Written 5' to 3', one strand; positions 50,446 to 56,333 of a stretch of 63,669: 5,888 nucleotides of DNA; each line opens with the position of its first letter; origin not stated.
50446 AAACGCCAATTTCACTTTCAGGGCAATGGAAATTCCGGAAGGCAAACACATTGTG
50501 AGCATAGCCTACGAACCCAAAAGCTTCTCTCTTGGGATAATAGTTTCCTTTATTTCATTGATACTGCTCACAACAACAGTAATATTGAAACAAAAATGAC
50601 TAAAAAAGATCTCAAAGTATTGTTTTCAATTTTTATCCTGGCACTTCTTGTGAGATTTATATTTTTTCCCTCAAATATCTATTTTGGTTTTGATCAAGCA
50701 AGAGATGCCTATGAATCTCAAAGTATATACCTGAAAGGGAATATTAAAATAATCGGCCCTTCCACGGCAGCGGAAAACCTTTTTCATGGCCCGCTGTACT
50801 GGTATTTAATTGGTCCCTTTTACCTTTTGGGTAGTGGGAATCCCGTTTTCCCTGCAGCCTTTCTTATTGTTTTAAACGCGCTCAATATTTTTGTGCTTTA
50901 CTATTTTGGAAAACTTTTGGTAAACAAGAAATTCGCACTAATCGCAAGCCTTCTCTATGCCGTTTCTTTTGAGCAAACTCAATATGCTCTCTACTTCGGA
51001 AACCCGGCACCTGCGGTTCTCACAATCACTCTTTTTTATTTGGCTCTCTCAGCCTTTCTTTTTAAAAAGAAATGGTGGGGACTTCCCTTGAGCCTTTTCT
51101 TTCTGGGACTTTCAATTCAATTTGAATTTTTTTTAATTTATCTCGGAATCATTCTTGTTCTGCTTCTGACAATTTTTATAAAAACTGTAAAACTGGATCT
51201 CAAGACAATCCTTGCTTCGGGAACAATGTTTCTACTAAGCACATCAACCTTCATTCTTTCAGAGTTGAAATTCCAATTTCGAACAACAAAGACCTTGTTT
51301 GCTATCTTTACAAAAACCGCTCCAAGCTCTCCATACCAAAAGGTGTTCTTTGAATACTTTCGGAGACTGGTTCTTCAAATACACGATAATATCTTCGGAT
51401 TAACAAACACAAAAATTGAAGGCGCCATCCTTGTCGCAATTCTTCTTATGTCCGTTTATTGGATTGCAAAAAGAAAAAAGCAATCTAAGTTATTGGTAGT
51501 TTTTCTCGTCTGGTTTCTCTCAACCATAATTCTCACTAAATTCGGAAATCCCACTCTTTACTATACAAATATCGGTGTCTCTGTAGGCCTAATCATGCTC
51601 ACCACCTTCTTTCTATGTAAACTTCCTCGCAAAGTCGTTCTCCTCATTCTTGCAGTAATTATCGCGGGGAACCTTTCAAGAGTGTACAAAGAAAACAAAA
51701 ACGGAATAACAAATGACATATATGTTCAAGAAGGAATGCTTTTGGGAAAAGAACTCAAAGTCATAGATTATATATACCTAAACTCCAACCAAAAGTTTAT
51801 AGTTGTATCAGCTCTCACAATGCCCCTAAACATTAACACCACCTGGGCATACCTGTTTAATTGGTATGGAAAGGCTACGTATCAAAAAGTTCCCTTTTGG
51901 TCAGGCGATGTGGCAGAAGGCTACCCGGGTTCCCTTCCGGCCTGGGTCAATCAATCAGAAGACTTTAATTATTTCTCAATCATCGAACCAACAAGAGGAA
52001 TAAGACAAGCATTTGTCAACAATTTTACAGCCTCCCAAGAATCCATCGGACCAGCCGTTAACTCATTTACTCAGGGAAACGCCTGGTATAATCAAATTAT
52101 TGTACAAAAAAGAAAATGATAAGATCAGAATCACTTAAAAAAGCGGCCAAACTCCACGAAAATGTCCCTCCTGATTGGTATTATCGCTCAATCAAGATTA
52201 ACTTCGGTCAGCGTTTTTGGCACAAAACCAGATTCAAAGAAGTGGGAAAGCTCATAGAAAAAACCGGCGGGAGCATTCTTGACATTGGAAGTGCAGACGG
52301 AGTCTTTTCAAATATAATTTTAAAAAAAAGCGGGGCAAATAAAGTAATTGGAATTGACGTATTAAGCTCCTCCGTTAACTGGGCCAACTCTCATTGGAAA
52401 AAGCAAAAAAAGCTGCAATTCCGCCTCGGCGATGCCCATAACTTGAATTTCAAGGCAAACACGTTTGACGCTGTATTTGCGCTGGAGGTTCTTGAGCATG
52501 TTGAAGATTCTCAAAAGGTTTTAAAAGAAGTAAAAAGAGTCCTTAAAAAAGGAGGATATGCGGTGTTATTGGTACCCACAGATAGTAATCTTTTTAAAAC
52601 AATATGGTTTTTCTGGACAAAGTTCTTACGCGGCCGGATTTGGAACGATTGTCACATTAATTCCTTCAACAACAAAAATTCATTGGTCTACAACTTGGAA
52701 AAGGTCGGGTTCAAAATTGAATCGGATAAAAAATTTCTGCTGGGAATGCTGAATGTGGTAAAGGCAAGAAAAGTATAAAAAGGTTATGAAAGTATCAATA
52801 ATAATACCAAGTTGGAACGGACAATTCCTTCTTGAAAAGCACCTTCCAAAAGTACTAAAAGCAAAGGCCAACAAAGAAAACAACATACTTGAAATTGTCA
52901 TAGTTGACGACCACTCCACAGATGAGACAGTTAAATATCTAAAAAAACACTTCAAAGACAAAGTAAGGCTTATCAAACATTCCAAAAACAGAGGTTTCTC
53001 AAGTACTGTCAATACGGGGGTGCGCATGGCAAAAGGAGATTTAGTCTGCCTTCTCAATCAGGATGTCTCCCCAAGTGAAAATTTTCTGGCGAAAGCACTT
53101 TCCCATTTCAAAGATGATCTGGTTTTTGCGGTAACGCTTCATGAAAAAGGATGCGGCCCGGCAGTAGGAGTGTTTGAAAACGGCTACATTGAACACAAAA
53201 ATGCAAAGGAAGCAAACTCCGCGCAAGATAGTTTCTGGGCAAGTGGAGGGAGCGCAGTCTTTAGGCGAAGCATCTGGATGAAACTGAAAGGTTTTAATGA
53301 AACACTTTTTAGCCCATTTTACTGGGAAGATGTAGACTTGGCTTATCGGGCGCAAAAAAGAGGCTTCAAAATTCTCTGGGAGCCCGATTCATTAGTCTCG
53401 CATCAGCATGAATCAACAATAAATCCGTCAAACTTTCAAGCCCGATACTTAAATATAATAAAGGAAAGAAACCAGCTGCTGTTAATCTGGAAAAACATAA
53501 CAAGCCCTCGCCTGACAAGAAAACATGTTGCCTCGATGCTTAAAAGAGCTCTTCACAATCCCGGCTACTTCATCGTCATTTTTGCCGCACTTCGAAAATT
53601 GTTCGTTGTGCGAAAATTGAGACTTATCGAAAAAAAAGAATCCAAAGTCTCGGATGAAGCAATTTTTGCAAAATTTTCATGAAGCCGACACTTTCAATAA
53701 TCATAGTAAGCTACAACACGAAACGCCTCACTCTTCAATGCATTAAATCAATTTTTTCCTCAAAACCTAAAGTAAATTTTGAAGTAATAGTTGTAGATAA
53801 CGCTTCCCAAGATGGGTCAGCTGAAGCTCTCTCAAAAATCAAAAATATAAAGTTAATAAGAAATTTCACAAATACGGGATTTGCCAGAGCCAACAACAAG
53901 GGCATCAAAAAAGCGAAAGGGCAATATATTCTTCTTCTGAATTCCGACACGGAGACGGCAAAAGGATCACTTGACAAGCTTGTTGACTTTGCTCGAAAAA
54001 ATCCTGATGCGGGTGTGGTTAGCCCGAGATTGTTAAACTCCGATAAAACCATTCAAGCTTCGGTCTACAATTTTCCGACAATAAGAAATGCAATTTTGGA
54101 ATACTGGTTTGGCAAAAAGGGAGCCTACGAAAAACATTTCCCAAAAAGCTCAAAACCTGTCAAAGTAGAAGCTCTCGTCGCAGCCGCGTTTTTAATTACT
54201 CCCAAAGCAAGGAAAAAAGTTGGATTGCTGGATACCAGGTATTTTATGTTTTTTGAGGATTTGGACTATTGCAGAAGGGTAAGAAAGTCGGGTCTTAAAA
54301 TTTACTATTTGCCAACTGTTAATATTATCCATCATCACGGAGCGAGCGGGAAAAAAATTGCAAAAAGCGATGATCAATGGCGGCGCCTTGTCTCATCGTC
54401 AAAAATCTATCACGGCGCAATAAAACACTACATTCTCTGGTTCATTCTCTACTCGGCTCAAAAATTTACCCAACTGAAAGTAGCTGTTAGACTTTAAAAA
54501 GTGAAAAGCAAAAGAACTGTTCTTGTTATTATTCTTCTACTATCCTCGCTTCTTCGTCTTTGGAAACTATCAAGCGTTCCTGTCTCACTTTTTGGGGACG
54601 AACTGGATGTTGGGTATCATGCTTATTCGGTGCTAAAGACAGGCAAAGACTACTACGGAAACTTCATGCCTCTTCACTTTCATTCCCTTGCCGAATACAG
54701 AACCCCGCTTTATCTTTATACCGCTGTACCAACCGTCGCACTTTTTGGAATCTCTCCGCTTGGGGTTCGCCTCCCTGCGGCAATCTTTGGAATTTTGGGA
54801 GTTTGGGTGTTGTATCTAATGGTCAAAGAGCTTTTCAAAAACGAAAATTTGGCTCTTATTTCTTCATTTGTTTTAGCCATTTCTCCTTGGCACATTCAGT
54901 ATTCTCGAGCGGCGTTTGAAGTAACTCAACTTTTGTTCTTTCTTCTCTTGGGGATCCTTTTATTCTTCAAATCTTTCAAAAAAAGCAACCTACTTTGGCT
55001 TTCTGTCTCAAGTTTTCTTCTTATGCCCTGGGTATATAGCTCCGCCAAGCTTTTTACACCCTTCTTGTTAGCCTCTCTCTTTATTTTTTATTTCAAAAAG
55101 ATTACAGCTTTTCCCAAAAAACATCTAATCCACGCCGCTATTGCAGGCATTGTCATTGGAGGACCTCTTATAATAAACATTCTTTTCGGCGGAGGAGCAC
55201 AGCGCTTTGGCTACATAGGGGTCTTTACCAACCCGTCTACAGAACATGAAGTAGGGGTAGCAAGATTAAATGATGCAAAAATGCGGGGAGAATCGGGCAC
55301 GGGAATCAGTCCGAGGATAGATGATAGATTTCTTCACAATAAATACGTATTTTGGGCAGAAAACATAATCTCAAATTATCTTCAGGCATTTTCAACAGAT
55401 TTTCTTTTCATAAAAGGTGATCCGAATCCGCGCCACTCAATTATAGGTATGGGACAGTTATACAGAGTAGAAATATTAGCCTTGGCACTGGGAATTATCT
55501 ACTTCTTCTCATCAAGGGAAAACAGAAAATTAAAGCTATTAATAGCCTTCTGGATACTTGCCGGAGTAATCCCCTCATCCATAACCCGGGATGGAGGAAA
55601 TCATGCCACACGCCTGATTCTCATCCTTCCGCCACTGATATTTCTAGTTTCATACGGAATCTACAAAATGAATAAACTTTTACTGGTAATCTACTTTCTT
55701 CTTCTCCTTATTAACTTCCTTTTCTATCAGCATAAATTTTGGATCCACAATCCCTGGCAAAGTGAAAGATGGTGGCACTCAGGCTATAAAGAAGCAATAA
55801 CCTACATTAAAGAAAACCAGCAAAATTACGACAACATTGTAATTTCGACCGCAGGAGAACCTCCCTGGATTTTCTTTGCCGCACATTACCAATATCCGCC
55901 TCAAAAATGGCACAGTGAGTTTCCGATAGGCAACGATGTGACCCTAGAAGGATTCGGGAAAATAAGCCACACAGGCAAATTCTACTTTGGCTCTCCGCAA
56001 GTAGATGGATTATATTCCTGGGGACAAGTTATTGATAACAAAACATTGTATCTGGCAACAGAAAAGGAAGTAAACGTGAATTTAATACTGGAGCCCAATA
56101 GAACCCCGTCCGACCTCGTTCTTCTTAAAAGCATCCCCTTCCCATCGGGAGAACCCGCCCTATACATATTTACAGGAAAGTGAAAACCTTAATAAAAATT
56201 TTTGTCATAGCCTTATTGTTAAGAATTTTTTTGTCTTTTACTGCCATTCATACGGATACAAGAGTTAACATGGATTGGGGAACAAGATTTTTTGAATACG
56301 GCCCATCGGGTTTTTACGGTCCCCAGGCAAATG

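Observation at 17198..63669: About 46-kb multi-GT-C surface glycosylation island: about 20 lipid-donor transferases served by four donor synthases and one GtrA domain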

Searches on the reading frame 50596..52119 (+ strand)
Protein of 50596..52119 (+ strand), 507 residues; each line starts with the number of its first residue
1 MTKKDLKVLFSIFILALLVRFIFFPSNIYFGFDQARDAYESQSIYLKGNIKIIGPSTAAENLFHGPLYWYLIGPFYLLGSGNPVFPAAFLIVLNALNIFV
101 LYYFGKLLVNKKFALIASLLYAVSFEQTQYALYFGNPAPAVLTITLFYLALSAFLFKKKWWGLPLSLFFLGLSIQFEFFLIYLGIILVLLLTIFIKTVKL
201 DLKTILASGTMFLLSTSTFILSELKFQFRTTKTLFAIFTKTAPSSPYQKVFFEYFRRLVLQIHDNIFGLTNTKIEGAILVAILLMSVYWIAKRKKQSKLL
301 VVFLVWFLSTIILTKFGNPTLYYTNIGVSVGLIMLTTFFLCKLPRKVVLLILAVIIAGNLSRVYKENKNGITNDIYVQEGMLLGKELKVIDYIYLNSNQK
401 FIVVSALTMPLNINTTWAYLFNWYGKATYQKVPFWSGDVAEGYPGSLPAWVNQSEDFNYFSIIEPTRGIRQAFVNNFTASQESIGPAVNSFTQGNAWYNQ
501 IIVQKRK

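Call 5: search_protein_families(library=pfam, proteins=[window:50596-52119:+], max_evalue=0.01)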
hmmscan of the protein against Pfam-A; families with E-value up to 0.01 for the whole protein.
window:50596-52119:+ (507 aa): 1 family
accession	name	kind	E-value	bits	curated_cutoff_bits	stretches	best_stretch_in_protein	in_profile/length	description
PF13231.12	PMT_2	-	6.8e-07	30.1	26.1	1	64-214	2-152/160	Dolichyl-phosphate-mannose-protein mannosyltransferase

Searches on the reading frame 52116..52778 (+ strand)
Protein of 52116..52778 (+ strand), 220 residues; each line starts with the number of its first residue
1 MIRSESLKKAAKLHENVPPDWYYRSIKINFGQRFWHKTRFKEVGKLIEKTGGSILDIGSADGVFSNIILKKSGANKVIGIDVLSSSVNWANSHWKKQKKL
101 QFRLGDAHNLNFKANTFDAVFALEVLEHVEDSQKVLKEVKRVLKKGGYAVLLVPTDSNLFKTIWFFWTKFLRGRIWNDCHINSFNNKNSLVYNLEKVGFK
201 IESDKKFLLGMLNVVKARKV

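Call 5: search_protein_families(library=pfam, proteins=[window:52116-52778:+], max_evalue=0.01)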
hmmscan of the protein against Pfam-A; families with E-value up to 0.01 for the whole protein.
window:52116-52778:+ (220 aa): 15 families
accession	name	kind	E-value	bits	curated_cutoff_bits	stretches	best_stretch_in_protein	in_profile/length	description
PF08241.18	Methyltransf_11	-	7.9e-23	81.4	21.2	1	55-150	1-94/95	Methyltransferase domain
PF13649.12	Methyltransf_25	-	1.6e-19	70.8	27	1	54-147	1-97/97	Methyltransferase domain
PF13847.12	Methyltransf_31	-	3.9e-19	69.2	27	1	50-152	3-110/145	Methyltransferase domain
PF13489.12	Methyltransf_23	-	5.1e-19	69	27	1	48-203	20-163/164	Methyltransferase domain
PF08242.18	Methyltransf_12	-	1.4e-13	51.9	30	1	55-148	1-97/98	Methyltransferase domain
PF01209.24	Ubie_methyltran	-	6.4e-11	42.5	20.1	1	33-154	33-154/233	ubiE/COQ5 methyltransferase family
PF01728.25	FtsJ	-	3.3e-07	30.9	24.1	1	42-114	14-82/181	FtsJ-like methyltransferase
PF08003.17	Methyltransf_9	-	3.6e-05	23.3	23.8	1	47-151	112-217/315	Protein of unknown function (DUF1698)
PF12847.13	Methyltransf_18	-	8.5e-05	23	27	1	38-109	3-76/151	Methyltransferase domain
PF05219.18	DREV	-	0.00017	21.2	26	1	50-152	94-187/265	DREV methyltransferase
PF07021.18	MetW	-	0.00091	19.3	21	1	40-145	4-104/193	Methionine biosynthesis protein MetW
PF05175.20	MTS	-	0.0011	19.1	23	1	47-147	28-134/170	Methyltransferase small domain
PF05401.17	NodS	-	0.003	17.9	24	1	47-140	40-130/201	Nodulation protein S (NodS)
PF02390.23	Methyltransf_4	-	0.0032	17.4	24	0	54-112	5-55/173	Putative methyltransferase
PF00891.24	Methyltransf_2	-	0.0066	16.3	22.3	1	53-151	65-164/210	O-methyltransferase domain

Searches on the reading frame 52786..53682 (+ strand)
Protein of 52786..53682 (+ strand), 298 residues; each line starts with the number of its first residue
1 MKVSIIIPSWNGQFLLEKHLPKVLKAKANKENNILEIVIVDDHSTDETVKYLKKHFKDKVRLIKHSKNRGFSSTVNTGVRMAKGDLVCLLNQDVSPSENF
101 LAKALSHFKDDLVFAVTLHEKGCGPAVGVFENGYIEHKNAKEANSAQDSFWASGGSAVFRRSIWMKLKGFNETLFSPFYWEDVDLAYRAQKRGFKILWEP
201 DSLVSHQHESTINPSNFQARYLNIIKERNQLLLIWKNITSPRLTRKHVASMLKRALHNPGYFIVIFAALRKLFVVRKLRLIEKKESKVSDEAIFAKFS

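Call 5: search_protein_families(library=pfam, proteins=[window:52786-53682:+], max_evalue=0.01)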
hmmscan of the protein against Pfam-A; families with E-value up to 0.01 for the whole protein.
window:52786-53682:+ (298 aa): 5 families
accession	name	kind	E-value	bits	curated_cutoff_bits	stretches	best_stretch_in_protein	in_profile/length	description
PF00535.33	Glycos_transf_2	-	5.4e-25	88.7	23.3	1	4-123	1-121/168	Glycosyl transferase family 2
PF13641.12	Glyco_tranf_2_3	-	5e-18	66.4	27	1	3-212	3-217/230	Glycosyltransferase like family 2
PF13632.12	Glyco_trans_2_3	-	5.8e-09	36.5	27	1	87-226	2-144/198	Glycosyl transferase family group 2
PF10111.15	Glyco_tranf_2_2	-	1.7e-07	31.5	27.3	1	25-106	20-104/276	Glycosyltransferase like family 2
PF13506.12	Glyco_transf_21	-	0.0013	18.6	21.7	1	76-220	23-168/174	Glycosyl transferase family 21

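Call 55: search_protein_families(library=ncbifam, proteins=[window:52786-53682:+], max_evalue=0.00001)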
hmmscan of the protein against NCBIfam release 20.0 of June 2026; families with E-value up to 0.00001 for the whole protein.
window:52786-53682:+ (298 aa): 20 families
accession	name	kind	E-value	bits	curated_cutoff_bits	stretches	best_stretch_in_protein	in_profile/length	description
TIGR03965.1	mycofact_glyco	equivalog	1.7e-27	96.4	280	1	2-214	75-288/467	mycofactocin biosynthesis glycosyltransferase MftF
NF041875.1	EPS_EpsD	equivalog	8.6e-22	78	370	1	3-211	1-211/325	exopolysaccharide biosynthesis glycosyltransferase EpsD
TIGR04283.1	glyco_like_mftF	equivalog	9e-15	54.9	182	1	3-202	1-181/221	TIGR04283 family arsenosugar biosynthesis glycosyltransferase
TIGR03937.1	PgaC_IcaA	equivalog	2.3e-14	53.2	422.3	1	2-111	46-153/407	poly-beta-1,6-N-acetyl-D-glucosamine synthase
NF038302.1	EPS_HpsE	equivalog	1.3e-13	50.6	300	1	2-107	2-110/307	hormogonium polysaccharide biosynthesis glycosyltransferase HpsE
NF038299.1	EPS_HpsN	equivalog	2.2e-13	49.9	425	1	2-110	2-108/317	hormogonium polysaccharide biosynthesis glycosyltransferase HpsN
NF047588.1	GlcsyltransPgfSStrep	equivalog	1.3e-12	47.5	500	1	1-111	1-113/308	glycosyltransferase PgfS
NF007482.0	PRK10073.1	equivalog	5.2e-12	45.4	423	1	2-93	7-95/334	glycosyltransferase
NF047683.1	TeichurnBiosyTuaG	equivalog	7.3e-11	42.2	400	1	2-117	7-121/252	teichuronic acid biosynthesis protein TuaG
TIGR01556.1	rhamnosyltran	subfamily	7e-10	38.5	200.55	1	32-207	19-201/281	rhamnosyltransferase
NF053739.1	GlytfEpsEBac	equivalog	9.8e-10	37.9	450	1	2-204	2-200/265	glycosyltransferase EpsE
NF050050.1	ProtGlycPglI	equivalog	4.7e-09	36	500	1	2-106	3-106/306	GalNAc(5)-diNAcBac-PP-undecaprenol beta-1,3-glucosyltransferase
NF041394.1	GtaseAglG_Halo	equivalog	1.7e-08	34.1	440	1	1-117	1-116/304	glucosyl-dolichyl phosphate glucuronosyltransferase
NF050819.1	PolSacchBiosHfsG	equivalog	9.8e-08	31.5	500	1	20-196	24-207/302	polysaccharide biosynthesis protein HfsG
NF007986.1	PRK10714.1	equivalog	1.9e-07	30.4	529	1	2-95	7-102/316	undecaprenyl-phosphate 4-deoxy-4-formamido-L-arabinose transferase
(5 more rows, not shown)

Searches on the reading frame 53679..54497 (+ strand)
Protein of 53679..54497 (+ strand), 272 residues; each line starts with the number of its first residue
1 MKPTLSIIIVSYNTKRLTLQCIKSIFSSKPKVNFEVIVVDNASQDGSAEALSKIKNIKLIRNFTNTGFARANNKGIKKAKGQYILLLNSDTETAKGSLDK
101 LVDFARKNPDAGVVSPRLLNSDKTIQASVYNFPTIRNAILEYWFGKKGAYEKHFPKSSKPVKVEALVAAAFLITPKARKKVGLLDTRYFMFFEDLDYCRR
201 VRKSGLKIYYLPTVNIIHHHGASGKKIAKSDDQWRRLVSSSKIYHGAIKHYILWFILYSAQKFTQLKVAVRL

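Call 5: search_protein_families(library=pfam, proteins=[window:53679-54497:+], max_evalue=0.01)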
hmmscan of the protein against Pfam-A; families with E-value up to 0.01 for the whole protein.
window:53679-54497:+ (272 aa): 3 families
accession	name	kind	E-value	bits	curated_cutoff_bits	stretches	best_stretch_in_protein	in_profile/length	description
PF00535.33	Glycos_transf_2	-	8e-29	101.2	23.3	1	6-129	1-127/168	Glycosyl transferase family 2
PF13641.12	Glyco_tranf_2_3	-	3e-13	50.8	27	1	3-233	1-226/230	Glycosyltransferase like family 2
PF10111.15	Glyco_tranf_2_2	-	6.7e-10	39.4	27.3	1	31-159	27-166/276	Glycosyltransferase like family 2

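Call 55: search_protein_families(library=ncbifam, proteins=[window:53679-54497:+], max_evalue=0.00001)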
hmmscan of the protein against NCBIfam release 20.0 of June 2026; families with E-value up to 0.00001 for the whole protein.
window:53679-54497:+ (272 aa): 17 families
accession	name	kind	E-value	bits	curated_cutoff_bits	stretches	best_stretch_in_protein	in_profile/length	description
TIGR01556.1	rhamnosyltran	subfamily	3.7e-21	75.6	200.55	1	11-229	2-211/281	rhamnosyltransferase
TIGR03965.1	mycofact_glyco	equivalog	2e-19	69.8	280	1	3-221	74-283/467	mycofactocin biosynthesis glycosyltransferase MftF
NF047683.1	TeichurnBiosyTuaG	equivalog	3.1e-15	56.5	400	1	2-111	5-117/252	teichuronic acid biosynthesis protein TuaG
NF041875.1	EPS_EpsD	equivalog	4.2e-14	52.7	370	1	5-111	1-110/325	exopolysaccharide biosynthesis glycosyltransferase EpsD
NF038299.1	EPS_HpsN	equivalog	6.8e-14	51.5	425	1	3-127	1-128/317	hormogonium polysaccharide biosynthesis glycosyltransferase HpsN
NF007482.0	PRK10073.1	equivalog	8.1e-14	51.4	423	1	2-108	5-113/334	glycosyltransferase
NF038302.1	EPS_HpsE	equivalog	1.1e-13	50.9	300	1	5-219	3-223/307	hormogonium polysaccharide biosynthesis glycosyltransferase HpsE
TIGR03111.1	glyc2_xrt_Gpos1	hypoth_equivalog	1.7e-13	50.1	363.95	1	3-129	49-180/439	TIGR03111 family XrtG-associated glycosyltransferase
NF053739.1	GlytfEpsEBac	equivalog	3.3e-12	45.9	450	1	3-124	1-126/265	glycosyltransferase EpsE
TIGR04283.1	glyco_like_mftF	equivalog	7.4e-12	45.3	182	1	5-145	1-137/221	TIGR04283 family arsenosugar biosynthesis glycosyltransferase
TIGR04009.1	wcaE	equivalog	1.6e-11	44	369.2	1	5-120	3-122/248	colanic acid biosynthesis glycosyltransferase WcaE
TIGR03937.1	PgaC_IcaA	equivalog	2e-11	43.5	422.3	1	3-120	45-167/407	poly-beta-1,6-N-acetyl-D-glucosamine synthase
NF050050.1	ProtGlycPglI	equivalog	2.2e-11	43.7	500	1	2-107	1-110/306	GalNAc(5)-diNAcBac-PP-undecaprenol beta-1,3-glucosyltransferase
NF007453.0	PRK10018.1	equivalog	5.8e-08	32.7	382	1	2-134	5-136/280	colanic acid biosynthesis glycosyltransferase WcaA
TIGR04017.1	WcaA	equivalog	9.3e-08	32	495.75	1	2-134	4-135/279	colanic acid biosynthesis glycosyltransferase WcaA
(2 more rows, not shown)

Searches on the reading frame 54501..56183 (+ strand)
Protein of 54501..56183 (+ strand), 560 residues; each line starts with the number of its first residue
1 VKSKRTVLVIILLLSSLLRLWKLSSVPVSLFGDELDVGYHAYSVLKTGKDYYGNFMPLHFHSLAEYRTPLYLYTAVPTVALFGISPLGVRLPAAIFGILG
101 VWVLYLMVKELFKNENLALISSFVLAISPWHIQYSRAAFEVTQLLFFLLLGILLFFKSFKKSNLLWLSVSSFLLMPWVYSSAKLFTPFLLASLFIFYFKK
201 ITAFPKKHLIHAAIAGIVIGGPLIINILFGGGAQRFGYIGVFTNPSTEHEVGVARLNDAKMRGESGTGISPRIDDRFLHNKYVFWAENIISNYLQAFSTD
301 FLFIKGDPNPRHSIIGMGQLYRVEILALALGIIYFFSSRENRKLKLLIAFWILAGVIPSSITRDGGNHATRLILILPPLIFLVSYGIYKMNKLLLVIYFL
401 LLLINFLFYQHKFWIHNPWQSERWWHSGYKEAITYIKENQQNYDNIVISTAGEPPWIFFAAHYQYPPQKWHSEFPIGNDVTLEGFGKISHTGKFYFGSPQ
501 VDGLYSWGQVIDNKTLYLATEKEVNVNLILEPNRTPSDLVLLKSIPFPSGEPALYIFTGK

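Call 7: search_protein_families(library=pfam, proteins=[window:54501-56183:+], max_evalue=0.01)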
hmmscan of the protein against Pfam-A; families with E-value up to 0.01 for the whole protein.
window:54501-56183:+ (560 aa): 2 families
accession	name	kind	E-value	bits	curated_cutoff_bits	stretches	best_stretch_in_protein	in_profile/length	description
PF02366.24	PMT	-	2.2e-09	37.7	22.7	1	9-169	1-170/245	Dolichyl-phosphate-mannose-protein mannosyltransferase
PF13231.12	PMT_2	-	2.7e-09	37.9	26.1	1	68-220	3-155/160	Dolichyl-phosphate-mannose-protein mannosyltransferase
